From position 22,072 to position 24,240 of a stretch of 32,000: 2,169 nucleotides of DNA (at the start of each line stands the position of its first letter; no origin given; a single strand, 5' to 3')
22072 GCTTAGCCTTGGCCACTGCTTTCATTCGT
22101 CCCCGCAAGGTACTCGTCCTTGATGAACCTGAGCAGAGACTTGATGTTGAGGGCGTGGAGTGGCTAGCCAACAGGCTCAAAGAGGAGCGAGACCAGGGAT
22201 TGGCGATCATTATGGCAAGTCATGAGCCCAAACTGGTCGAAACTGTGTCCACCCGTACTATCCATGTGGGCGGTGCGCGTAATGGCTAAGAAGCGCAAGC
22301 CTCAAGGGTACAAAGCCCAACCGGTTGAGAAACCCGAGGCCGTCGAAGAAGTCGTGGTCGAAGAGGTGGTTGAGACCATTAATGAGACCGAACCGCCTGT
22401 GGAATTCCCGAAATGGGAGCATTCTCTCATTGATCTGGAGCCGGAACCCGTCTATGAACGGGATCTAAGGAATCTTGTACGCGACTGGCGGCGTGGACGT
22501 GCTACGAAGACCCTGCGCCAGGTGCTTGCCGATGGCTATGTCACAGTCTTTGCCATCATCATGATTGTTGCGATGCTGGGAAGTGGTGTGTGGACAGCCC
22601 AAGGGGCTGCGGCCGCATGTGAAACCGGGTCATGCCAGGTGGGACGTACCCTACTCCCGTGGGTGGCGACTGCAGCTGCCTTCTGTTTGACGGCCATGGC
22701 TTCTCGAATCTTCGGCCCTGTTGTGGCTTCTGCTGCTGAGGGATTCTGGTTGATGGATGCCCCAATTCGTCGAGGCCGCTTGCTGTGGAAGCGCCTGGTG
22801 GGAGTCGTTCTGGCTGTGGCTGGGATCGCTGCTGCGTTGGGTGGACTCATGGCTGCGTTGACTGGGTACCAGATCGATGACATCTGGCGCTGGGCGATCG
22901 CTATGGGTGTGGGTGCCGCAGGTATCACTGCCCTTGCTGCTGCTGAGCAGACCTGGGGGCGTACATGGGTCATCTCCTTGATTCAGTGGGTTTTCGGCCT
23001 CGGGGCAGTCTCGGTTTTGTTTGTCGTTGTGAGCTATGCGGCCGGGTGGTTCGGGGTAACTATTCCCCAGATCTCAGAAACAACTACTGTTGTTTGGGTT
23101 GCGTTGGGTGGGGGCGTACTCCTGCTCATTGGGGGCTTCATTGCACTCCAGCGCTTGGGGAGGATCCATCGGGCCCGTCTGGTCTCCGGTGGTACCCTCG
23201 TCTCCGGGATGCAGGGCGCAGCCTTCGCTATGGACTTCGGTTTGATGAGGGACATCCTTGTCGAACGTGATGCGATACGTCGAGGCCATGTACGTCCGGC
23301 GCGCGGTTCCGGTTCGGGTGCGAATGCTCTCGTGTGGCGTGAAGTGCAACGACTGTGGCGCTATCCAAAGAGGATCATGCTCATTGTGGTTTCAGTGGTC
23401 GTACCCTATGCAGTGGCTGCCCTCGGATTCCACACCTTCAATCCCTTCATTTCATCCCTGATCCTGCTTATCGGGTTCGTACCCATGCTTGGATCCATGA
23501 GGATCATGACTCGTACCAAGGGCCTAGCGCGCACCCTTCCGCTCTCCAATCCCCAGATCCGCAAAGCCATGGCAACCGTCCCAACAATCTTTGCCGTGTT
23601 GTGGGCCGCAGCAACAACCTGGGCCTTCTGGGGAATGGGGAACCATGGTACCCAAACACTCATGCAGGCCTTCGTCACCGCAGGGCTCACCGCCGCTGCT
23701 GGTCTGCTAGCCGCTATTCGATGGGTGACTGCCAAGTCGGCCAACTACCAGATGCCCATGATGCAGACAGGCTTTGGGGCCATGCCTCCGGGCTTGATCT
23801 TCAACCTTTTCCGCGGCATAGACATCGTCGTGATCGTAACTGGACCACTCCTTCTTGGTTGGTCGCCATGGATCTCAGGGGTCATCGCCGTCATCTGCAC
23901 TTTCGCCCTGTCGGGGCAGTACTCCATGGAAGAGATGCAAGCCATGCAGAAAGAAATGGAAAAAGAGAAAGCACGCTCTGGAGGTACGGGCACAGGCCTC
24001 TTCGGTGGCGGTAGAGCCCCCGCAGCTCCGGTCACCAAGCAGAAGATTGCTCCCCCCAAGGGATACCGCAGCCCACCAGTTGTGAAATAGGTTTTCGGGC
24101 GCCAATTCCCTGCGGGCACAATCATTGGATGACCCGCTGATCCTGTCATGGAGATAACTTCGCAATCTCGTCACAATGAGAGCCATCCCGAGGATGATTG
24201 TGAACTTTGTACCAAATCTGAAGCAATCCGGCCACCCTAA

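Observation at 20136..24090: Lower-GC four-gene cluster: lipoprotein, ectodomain-less FtsX protein, one ABC ATPase and a ~600-aa polytopic membrane protein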

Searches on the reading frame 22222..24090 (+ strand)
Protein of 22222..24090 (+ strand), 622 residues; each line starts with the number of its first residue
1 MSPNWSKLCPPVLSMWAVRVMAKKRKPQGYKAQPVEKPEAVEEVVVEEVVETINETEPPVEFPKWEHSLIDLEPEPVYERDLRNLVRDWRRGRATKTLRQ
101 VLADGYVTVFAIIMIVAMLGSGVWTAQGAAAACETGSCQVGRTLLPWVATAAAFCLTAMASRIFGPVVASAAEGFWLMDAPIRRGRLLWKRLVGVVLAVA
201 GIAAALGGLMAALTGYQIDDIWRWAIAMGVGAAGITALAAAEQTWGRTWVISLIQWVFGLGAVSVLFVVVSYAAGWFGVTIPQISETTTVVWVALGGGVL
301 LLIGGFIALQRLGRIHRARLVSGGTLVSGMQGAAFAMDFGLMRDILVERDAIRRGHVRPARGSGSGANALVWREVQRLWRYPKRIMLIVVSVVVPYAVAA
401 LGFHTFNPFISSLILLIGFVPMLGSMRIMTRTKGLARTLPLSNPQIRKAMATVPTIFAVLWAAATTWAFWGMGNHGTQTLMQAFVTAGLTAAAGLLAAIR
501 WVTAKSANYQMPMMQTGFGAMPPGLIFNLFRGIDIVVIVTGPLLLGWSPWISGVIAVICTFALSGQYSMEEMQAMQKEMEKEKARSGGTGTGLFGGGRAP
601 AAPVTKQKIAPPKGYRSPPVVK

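Call 3: search_protein_families(library=pfam, proteins=[window:22222-24090:+], max_evalue=0.01)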
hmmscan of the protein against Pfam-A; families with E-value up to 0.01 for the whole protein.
window:22222-24090:+ (622 aa): 1 family
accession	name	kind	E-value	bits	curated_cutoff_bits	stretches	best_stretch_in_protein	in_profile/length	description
PF19814.4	DUF6297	-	1.9e-129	432.2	29.8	1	138-512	1-375/375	Family of unknown function (DUF6297)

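Call 4: search_protein_families(library=ncbifam, proteins=[window:22222-24090:+], max_evalue=0.01)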
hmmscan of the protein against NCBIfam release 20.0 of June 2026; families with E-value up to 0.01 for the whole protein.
window:22222-24090:+ (622 aa): 0 families

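Call 24: find_homologous_proteins(query=window:22282-24090:+, max_evalue=1e-10)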
Query window:22282-24090:+ (602 aa): 769 proteins with E <= 1e-10 among 8000 candidates; the best 120 are listed.
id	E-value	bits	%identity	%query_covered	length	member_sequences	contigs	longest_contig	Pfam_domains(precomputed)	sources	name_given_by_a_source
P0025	0.0e+0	1328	100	100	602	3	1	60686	PF19814.5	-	-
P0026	0.0e+0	1031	78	100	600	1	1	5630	PF19814.5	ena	-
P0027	2.0e-281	953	70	100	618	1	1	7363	PF19814.5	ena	-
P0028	4.2e-281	952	74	98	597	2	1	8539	PF19814.5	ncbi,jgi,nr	ncbi:MAG: DUF6297 family protein [Propionibacteriaceae bacterium]|nr:DUF6297 family protein [Propion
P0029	6.0e-278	941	76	93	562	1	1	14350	PF19814.5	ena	-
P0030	9.1e-278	941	70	100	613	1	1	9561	PF19814.5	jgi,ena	-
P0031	1.1e-276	937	73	100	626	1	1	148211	PF19814.5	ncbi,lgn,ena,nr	ncbi:MAG: DUF6297 family protein [Propionibacteriaceae bacterium]|nr:DUF6297 family protein [Propion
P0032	2.2e-276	936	68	100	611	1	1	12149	PF19814.5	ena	-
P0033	2.6e-275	933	73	99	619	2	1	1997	PF19814.5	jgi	-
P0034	3.5e-275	932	66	100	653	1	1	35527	PF19814.5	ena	-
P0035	4.5e-274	929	68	100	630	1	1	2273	PF19814.5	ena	-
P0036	2.1e-273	926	69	100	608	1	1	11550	PF19814.5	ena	-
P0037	4.0e-272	922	71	100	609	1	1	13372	PF19814.5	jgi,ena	-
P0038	3.3e-271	919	69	99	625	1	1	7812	PF19814.5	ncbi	-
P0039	3.3e-271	919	68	100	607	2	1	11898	PF19814.5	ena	-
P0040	2.3e-269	913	69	99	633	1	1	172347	PF19814.5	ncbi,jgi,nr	ncbi:MAG: DUF6297 family protein [Propionibacteriaceae bacterium]|jgi:hypothetical protein|nr:DUF629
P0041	1.2e-268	911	68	100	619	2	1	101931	PF19814.5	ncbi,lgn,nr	ncbi:MAG: DUF6297 family protein [Propionibacteriaceae bacterium]|nr:DUF6297 family protein [Propion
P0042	1.5e-268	910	64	100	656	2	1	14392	PF19814.5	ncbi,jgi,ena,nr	ncbi:MAG: DUF6297 family protein [Propionibacteriaceae bacterium]|nr:DUF6297 family protein [Propion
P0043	7.8e-267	905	69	99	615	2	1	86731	PF19814.5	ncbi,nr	ncbi:MAG: DUF6297 family protein [Propionibacteriaceae bacterium]|nr:DUF6297 family protein [Propion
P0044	8.8e-267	905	73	93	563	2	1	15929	PF19814.5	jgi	jgi:hypothetical protein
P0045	7.3e-266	902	67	100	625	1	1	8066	PF19814.5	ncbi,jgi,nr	ncbi:MAG: DUF6297 family protein [Propionibacteriaceae bacterium]|jgi:hypothetical protein|nr:DUF629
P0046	5.2e-265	899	67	100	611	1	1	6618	PF19814.5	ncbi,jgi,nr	ncbi:MAG: DUF6297 family protein [Propionibacteriaceae bacterium]|jgi:hypothetical protein|nr:DUF629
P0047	1.9e-261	887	65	100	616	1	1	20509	PF19814.5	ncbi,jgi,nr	ncbi:MAG: DUF6297 family protein [Propionibacteriaceae bacterium]|jgi:hypothetical protein|nr:DUF629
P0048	2.2e-261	887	67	100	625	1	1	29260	PF19814.5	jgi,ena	-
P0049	5.4e-261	885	67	99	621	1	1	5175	PF19814.5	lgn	-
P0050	3.4e-248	843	64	99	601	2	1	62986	PF19814.5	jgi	jgi:hypothetical protein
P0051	3.4e-244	830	61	99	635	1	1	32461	PF19814.5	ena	-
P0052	2.1e-242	824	65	98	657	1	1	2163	PF19814.5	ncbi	-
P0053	5.8e-237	806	66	94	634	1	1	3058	PF19814.5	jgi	-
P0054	2.0e-236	804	60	99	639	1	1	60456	PF19814.5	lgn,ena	-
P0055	1.9e-235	801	67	92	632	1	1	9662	PF19814.5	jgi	-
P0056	1.1e-211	723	71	78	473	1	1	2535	PF19814.5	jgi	jgi:hypothetical protein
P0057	7.8e-211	720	62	92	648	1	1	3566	PF19814.5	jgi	-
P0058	8.3e-211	720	75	74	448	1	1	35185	PF19814.5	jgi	-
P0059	1.0e-207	710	57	98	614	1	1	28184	PF19814.5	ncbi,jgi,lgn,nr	ncbi:MAG: DUF6297 family protein [Propionibacteriaceae bacterium]|jgi:hypothetical protein|nr:DUF629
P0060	2.7e-204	698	58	98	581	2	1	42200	PF19814.5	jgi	jgi:hypothetical protein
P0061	6.0e-204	697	59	94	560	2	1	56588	PF19814.5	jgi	jgi:hypothetical protein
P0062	1.1e-202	693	61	88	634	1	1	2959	PF19814.5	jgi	jgi:uncharacterized membrane protein YuzA (DUF378 family)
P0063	7.4e-200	684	61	87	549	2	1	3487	PF19814.5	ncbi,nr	ncbi:MAG: DUF6297 family protein [Propionibacteriaceae bacterium]|nr:DUF6297 family protein [Propion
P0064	9.9e-200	683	61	88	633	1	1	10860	PF19814.5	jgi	jgi:hypothetical protein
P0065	7.2e-199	680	60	87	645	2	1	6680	PF19814.5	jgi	-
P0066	1.3e-197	676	57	95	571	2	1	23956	PF19814.5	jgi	jgi:hypothetical protein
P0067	9.9e-196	670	58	92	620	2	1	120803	PF19814.5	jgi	jgi:hypothetical protein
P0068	1.2e-195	670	55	92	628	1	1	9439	PF19814.5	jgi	jgi:hypothetical protein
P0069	5.1e-192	658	57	96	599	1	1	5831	PF19814.5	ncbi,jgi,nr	ncbi:MAG: DUF6297 family protein [Propionibacteriaceae bacterium]|jgi:hypothetical protein|nr:DUF629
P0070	1.1e-188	647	58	92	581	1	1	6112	PF19814.5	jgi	jgi:hypothetical protein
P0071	1.0e-183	630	54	97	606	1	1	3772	PF19814.5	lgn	-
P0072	1.9e-182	626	54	96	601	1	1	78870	PF19814.5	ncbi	-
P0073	4.8e-182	625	56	93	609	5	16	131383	PF19814.5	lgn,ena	-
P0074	6.8e-182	624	56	93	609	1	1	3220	PF19814.5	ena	-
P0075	9.0e-182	624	56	93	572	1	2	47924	PF19814.5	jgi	jgi:hypothetical protein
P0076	9.2e-182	624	56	92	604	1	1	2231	PF19814.5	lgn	-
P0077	2.3e-177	609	51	98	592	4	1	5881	PF19814.5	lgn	-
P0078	5.3e-176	605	54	93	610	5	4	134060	PF19814.5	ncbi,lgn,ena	-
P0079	6.5e-174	598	54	93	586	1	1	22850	PF19814.5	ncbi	-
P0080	1.9e-173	596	54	91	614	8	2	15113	PF19814.5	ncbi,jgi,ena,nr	ncbi:MAG TPA: DUF6297 family protein [Propionibacteriaceae bacterium]|nr:DUF6297 family protein [Pro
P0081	1.0e-172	594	52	98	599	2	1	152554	PF19814.5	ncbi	-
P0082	1.3e-172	594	52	96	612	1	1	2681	PF19814.5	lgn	-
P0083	9.6e-169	581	48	98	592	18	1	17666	PF19814.5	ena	-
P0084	1.2e-167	577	55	91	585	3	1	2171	PF19814.5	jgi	jgi:hypothetical protein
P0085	3.1e-166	573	53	91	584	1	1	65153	PF19814.5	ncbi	-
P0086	1.0e-164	568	53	91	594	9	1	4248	PF19814.5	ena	-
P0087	1.9e-164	567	52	91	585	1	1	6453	PF19814.5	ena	-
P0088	2.6e-164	566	51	93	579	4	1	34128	PF19814.5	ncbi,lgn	-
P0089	2.7e-164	566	50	99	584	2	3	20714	PF19814.5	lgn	-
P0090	2.8e-164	566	51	98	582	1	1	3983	PF19814.5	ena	-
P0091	3.0e-164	566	52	93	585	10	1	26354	PF19814.5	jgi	jgi:hypothetical protein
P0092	5.1e-164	565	54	85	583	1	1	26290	PF19814.5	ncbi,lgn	-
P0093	2.3e-163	563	51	98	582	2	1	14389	PF19814.5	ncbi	-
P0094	4.0e-163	562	51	94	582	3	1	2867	PF19814.5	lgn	-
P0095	7.9e-163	561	53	91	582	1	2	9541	PF19814.5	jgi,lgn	-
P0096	1.5e-162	560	54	91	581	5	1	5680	PF19814.5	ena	-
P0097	1.2e-161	557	53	91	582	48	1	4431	PF19814.5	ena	-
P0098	1.3e-161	557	52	91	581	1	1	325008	PF19814.5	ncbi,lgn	-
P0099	1.4e-161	557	53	91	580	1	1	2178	PF19814.5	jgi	jgi:hypothetical protein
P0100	1.9e-161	557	54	85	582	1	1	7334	PF19814.5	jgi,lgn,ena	-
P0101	2.2e-161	557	52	91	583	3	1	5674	PF19814.5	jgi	jgi:hypothetical protein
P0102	7.6e-161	555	52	91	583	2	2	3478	PF19814.5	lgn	-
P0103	1.8e-160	553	51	93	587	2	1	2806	PF19814.5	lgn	-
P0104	4.9e-160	552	53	91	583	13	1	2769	PF19814.5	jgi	jgi:hypothetical protein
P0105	5.2e-160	552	52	91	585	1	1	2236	PF19814.5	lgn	-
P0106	2.5e-158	546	53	87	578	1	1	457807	PF19814.5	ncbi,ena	-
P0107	5.6e-158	545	50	92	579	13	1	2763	PF19814.5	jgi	jgi:hypothetical protein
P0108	2.7e-157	543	53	91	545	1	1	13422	PF19814.5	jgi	jgi:hypothetical protein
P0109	7.5e-157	542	49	98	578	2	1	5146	PF19814.5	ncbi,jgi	jgi:hypothetical protein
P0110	2.3e-154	533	47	98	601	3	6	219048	PF19814.5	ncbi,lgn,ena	-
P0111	3.0e-153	530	50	89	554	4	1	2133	PF19814.5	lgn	-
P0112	4.9e-153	529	50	91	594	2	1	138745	PF19814.5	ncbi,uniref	ncbi:DUF6297 family protein [Aestuariimicrobium sp. Y1814]|uniref:DUF6297 family protein n=1 Tax=Aes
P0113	1.0e-152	528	49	93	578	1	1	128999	PF19814.5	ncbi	ncbi:MAG: DUF6297 family protein [Propionibacteriaceae bacterium]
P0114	5.3e-152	526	51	86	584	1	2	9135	PF19814.5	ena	-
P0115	4.5e-151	522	50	90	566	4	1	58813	PF19814.5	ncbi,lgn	-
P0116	7.9e-149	515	49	94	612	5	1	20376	PF19814.5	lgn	-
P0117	1.3e-148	514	51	87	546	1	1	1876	PF19814.5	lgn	-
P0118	3.0e-148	513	48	91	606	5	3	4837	PF19814.5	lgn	-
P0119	3.5e-148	513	49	91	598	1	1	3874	PF19814.5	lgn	-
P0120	1.0e-147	511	50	90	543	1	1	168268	PF19814.5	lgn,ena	-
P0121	1.0e-147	511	51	84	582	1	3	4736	PF19814.5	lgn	-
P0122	1.3e-147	511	51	84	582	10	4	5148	PF19814.5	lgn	-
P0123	5.7e-147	509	45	99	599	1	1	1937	PF19814.5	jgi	-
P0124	8.1e-147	508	51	90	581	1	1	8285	PF19814.5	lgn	-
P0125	1.5e-146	508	47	94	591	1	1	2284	PF19814.5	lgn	-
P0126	1.9e-146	507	49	93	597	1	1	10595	PF19814.5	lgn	-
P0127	2.0e-146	507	51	86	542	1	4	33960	PF19814.5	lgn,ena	-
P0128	2.4e-146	507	47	98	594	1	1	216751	PF19814.5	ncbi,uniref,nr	ncbi:DUF6297 family protein [Aestuariimicrobium ganziense]|uniref:DUF6297 family protein n=1 Tax=Aes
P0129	5.5e-146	506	49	85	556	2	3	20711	PF19814.5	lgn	-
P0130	6.6e-146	505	50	86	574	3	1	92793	PF19814.5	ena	-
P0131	9.9e-146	505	49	90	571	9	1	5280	PF19814.5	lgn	-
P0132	1.0e-145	505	48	90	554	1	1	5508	PF19814.5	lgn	-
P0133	7.2e-145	502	49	92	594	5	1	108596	PF19814.5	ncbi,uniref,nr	ncbi:ABC transporter permease [Tessaracoccus sp. SD287]|uniref:DUF6297 family protein n=1 Tax=Tessar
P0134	3.3e-144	500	49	89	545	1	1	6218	PF19814.5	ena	-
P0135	3.5e-144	500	50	86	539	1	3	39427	PF19814.5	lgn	-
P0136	5.1e-144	499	50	88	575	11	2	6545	PF19814.5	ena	-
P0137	7.7e-144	499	49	87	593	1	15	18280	PF19814.5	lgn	-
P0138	8.6e-144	498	53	84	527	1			PF19814.5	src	-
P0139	1.3e-143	498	49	88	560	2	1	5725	PF19814.5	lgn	-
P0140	1.6e-143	498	49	86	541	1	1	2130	PF19814.5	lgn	-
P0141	2.1e-143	497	48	87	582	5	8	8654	PF19814.5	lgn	-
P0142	3.3e-143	496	48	86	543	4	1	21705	PF19814.5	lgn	-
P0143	3.8e-143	496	47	92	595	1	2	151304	PF19814.5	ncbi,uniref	ncbi:DUF6297 family protein [Luteococcus sp. H138]|uniref:DUF6297 family protein n=1 Tax=unclassifie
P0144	4.7e-143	496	48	85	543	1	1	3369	PF19814.5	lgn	-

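Call 26: find_related_loci(query=A3, collection=genome_contigs, flank=8000)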
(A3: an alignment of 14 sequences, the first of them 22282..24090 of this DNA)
Query A3 (602 aa) in genome_contigs; peptide patterns used: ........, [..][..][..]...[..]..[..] (x = any residue, [..] = any of these).
411 stretches matched a pattern; 331 encode a relative of the query (tblastn E <= 1e-3); the best 80 are kept; 80 distinct loci.
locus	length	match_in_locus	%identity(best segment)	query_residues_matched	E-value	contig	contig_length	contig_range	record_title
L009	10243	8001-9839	69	5-602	0e+0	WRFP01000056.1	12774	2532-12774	MAG: Propionibacteriaceae bacterium isolate Lab288P4bin79 Ga0123354_10013285, whole genome shotgun sequence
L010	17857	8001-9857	68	1-602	0e+0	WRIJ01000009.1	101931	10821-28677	MAG: Propionibacteriaceae bacterium isolate Nt197P3bin38 Ga0082212_10000148, whole genome shotgun sequence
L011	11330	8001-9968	64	1-602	0e+0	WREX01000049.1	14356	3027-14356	MAG: Propionibacteriaceae bacterium isolate Lab288P4bin17 Ga0123354_10010356, whole genome shotgun sequence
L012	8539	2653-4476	74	1-602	0e+0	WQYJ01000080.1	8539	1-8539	MAG: Propionibacteriaceae bacterium isolate Emb289P3bin87 Ga0123356_10011713, whole genome shotgun sequence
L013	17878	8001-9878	73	1-602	0e+0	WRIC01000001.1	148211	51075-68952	MAG: Propionibacteriaceae bacterium isolate Nt197P3bin23 Ga0082212_10000068, whole genome shotgun sequence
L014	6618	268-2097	67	1-600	0e+0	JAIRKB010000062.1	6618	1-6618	MAG: Propionibacteriaceae bacterium isolate Ast373_bin3 k119_699840, whole genome shotgun sequence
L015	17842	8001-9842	69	1-598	0e+0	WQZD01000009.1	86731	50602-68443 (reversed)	MAG: Propionibacteriaceae bacterium isolate Emb289P4bin58 Ga0123357_10000058, whole genome shotgun sequence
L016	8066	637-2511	67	1-602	0e+0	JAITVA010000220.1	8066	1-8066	MAG: Propionibacteriaceae bacterium isolate TD116_bin13 k119_970217, whole genome shotgun sequence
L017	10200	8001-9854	69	3-602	0e+0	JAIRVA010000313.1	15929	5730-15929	MAG: Propionibacteriaceae bacterium isolate Ehx436_bin24 k119_1705110, whole genome shotgun sequence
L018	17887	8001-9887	69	1-598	0e+0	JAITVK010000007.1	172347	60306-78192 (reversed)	MAG: Propionibacteriaceae bacterium isolate TD116_bin43 k119_1554382, whole genome shotgun sequence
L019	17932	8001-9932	61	1-598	0e+0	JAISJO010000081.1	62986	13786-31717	MAG: Propionibacteriaceae bacterium isolate Hs463_bin120 k119_2724612, whole genome shotgun sequence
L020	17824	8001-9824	57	3-593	0e+0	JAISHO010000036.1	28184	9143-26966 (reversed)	MAG: Propionibacteriaceae bacterium isolate Hm464_bin178 k119_377271, whole genome shotgun sequence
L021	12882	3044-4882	65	3-602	0e+0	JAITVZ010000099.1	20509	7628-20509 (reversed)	MAG: Propionibacteriaceae bacterium isolate TD116_bin66 k119_739478, whole genome shotgun sequence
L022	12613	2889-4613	58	3-593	0e+0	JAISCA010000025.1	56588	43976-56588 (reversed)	MAG: Propionibacteriaceae bacterium isolate Gx481_bin45 k119_718901, whole genome shotgun sequence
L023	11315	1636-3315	57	25-585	8e-175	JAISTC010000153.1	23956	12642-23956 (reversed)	MAG: Propionibacteriaceae bacterium isolate Md513_bin121 k119_2107531, whole genome shotgun sequence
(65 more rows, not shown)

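Call 29: find_encoding_contigs(protein=P0026, flank=6000, max_places=2)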
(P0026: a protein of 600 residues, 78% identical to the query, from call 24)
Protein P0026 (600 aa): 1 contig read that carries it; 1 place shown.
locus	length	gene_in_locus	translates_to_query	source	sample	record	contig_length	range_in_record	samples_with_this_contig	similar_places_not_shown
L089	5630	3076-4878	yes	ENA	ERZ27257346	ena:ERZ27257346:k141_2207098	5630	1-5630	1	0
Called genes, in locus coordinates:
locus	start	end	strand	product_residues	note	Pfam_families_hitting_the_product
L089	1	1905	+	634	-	?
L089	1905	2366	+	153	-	PF10722:YbjN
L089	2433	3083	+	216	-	PF00005:ABC_tran, PF13401:AAA_22 (faint), PF02463:SMC_N (weak), PF13304:AAA_21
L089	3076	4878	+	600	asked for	PF19814:DUF6297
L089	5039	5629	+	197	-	?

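Call 30: find_encoding_contigs(protein=P0029, flank=8000, max_places=2)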
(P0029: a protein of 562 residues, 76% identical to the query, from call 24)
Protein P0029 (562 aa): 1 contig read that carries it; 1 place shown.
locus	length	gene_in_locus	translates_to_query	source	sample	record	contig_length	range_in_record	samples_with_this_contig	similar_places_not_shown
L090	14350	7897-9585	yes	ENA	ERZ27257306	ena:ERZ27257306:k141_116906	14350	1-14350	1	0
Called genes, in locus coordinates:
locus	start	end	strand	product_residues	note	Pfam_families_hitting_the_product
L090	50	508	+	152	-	PF10722:YbjN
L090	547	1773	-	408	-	PF13173:AAA_14, PF13635:DUF4143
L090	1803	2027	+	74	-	-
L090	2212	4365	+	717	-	PF20211:DUF6571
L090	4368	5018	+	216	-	-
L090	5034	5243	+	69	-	-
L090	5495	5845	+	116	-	-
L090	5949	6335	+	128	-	-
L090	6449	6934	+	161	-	-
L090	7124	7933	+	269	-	PF02463:SMC_N (faint), PF00005:ABC_tran, PF13304:AAA_21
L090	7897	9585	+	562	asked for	PF19814:DUF6297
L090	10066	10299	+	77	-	-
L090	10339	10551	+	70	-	-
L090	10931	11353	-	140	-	PF01850:PIN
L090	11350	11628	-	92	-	-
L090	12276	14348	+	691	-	?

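Call 59: search_solved_structures(query=A3, max_evalue=1)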
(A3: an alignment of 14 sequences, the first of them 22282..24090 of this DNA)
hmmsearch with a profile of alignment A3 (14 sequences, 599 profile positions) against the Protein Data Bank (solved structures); distinct sequences matched with E-value up to 1: 0.

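Call 60: predict_structure(alignment_id=A3)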
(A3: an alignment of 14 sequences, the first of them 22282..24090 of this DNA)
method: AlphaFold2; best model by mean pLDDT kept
length: 602 residues; sequences in the alignment: 14
mean_pLDDT: 57.8   pTM: 0.56
mean pLDDT of the five models: 57.8, 57.3, 56.3, 54.9, 52.4
residues with pLDDT >= 90: 9; 70-90: 160; 50-70: 197; < 50: 236
segments of 3 or more residues with pLDDT < 50: 1-59, 68-88, 139-165, 258-265, 298-327, 335-343, 414-417, 452-456, 487-503, 547-552, 567-602
pLDDT, mean of each block of 10 residues (from residue 1): 31 31 33 37 39 44 49 42 43 52 52 56 59 53 43 36 51 69 72 69 77 68 56 63 62 53 51 66 68 53 41 39 48 48 61 76 76 74 73 83 71 53 77 90 84 54 87 88 60 46 50 79 78 84 60 56 50 33 37 40 35
secondary structure, 60 per line:
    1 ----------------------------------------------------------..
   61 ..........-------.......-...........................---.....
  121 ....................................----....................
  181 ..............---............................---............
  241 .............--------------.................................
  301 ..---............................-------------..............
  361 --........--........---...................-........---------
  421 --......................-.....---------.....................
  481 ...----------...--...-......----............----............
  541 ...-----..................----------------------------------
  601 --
elements in order: H59-70 H78-84 H86-112 H116-156 H161-194 H198-225 H229-253 H268-302 H306-333 H347-360 H363-370 H373-380 H384-402 H404-411 H423-444 H446-450 H460-483 E494-496 E499-501 H503-508 H513-524 H529-543 H549-566

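Call 62: search_protein_families(library=padloc, proteins=[window:22282-24090:+], max_evalue=0.01)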
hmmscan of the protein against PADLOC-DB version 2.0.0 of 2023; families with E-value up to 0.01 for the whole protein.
window:22282-24090:+ (602 aa): 0 families
